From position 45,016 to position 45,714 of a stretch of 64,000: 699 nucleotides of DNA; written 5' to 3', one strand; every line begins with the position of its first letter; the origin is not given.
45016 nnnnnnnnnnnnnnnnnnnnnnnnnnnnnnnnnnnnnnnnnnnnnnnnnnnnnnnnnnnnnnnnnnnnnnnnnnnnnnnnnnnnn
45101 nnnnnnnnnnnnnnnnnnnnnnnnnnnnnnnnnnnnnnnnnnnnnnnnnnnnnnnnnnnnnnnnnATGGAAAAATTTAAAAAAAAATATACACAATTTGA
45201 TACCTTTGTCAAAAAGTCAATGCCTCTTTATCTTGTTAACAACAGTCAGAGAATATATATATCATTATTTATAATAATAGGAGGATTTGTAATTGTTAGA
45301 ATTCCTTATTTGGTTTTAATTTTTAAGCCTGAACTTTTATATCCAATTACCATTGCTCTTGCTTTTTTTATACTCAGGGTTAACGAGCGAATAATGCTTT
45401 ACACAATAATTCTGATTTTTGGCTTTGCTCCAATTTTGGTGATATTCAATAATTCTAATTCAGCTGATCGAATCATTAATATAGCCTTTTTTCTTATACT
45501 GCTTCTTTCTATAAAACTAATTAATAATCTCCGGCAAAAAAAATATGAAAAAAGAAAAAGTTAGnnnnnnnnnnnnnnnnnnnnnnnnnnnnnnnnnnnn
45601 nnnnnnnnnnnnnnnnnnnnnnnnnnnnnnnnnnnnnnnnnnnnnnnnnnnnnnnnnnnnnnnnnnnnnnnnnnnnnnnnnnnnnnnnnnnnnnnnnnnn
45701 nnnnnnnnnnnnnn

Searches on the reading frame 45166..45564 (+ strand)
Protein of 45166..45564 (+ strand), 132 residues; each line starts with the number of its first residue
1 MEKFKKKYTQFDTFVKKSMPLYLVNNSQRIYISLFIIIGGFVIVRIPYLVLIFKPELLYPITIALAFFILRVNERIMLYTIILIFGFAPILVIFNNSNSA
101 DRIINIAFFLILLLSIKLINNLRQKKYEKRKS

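Call 7: search_protein_families(library=pfam, proteins=[window:45166-45564:+], max_evalue=0.01)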
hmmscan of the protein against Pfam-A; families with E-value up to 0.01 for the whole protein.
window:45166-45564:+ (132 aa): 0 families

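Call 24: search_protein_families(library=pfam, proteins=[window:45166-45564:+], max_evalue=5)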
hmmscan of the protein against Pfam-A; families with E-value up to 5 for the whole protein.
window:45166-45564:+ (132 aa): 2 families
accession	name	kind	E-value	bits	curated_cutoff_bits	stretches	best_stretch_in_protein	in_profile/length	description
PF14402.11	7TM_transglut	-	0.38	10.6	25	1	12-88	38-114/248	7 transmembrane helices usually fused to an inactive transglutaminase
PF14256.11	YwiC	-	1.3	9.7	25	0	26-73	52-98/126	YwiC-like protein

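Call 62: search_protein_representatives(protein=window:45166-45564:+)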
Query: 132 residues. Proteins with E-value up to 0.001 (for the whole library): 13; up to 1e-10: 5; up to 1e-30: 1. The best 13 are listed.
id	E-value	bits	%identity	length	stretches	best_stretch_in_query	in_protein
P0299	1.2e-73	261.2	100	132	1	1-132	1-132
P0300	3.1e-17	79.0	36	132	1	3-129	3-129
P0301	1.0e-13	67.7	36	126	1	6-126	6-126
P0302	1.9e-13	66.8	34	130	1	11-129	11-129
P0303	1.2e-11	61.0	34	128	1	6-121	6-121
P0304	2.6e-09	53.4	28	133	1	2-125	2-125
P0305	3.2e-09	53.1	32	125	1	11-119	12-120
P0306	6.5e-09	52.2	26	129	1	3-124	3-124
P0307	9.3e-09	51.7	34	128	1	1-123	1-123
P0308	1.1e-08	51.4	36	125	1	10-117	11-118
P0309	8.7e-06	42.1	31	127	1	3-125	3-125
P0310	1.3e-04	38.3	29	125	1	10-119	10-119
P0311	2.1e-04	37.6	33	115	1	19-116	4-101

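Call 64: search_protein_families(library=pfam, alignment_id=A4, max_evalue=1)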
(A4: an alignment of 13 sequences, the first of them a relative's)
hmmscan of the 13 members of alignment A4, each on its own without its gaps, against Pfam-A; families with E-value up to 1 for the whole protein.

A. member 1, P0299 (132 aa): 1 family
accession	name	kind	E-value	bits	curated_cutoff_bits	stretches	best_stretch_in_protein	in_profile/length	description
PF14402.11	7TM_transglut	-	0.38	10.6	25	1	12-88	38-114/248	7 transmembrane helices usually fused to an inactive transglutaminase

B. families by the number of members that match (of 13 scanned): 10 families
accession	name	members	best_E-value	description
PF05313.17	Pox_P21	3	0.0071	Poxvirus P21 membrane protein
PF20966.2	MASE6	1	0.0016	MASE6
PF12555.13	SteA-like_C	1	0.0064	SteA-like C-terminal domain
PF07543.17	PGA2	1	0.031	Protein trafficking PGA2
PF09877.14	EhaL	1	0.08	Energy-converting hydrogenase subunit EhaL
PF02961.22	SAM_BAF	1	0.27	Barrier to autointegration factor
PF14402.11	7TM_transglut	1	0.38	7 transmembrane helices usually fused to an inactive transglutaminase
PF11694.13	DUF3290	1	0.43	Protein of unknown function (DUF3290)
PF11023.14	DUF2614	1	0.58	Zinc-ribbon containing domain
PF09843.14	DUF2070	1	0.95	Predicted membrane protein (DUF2070)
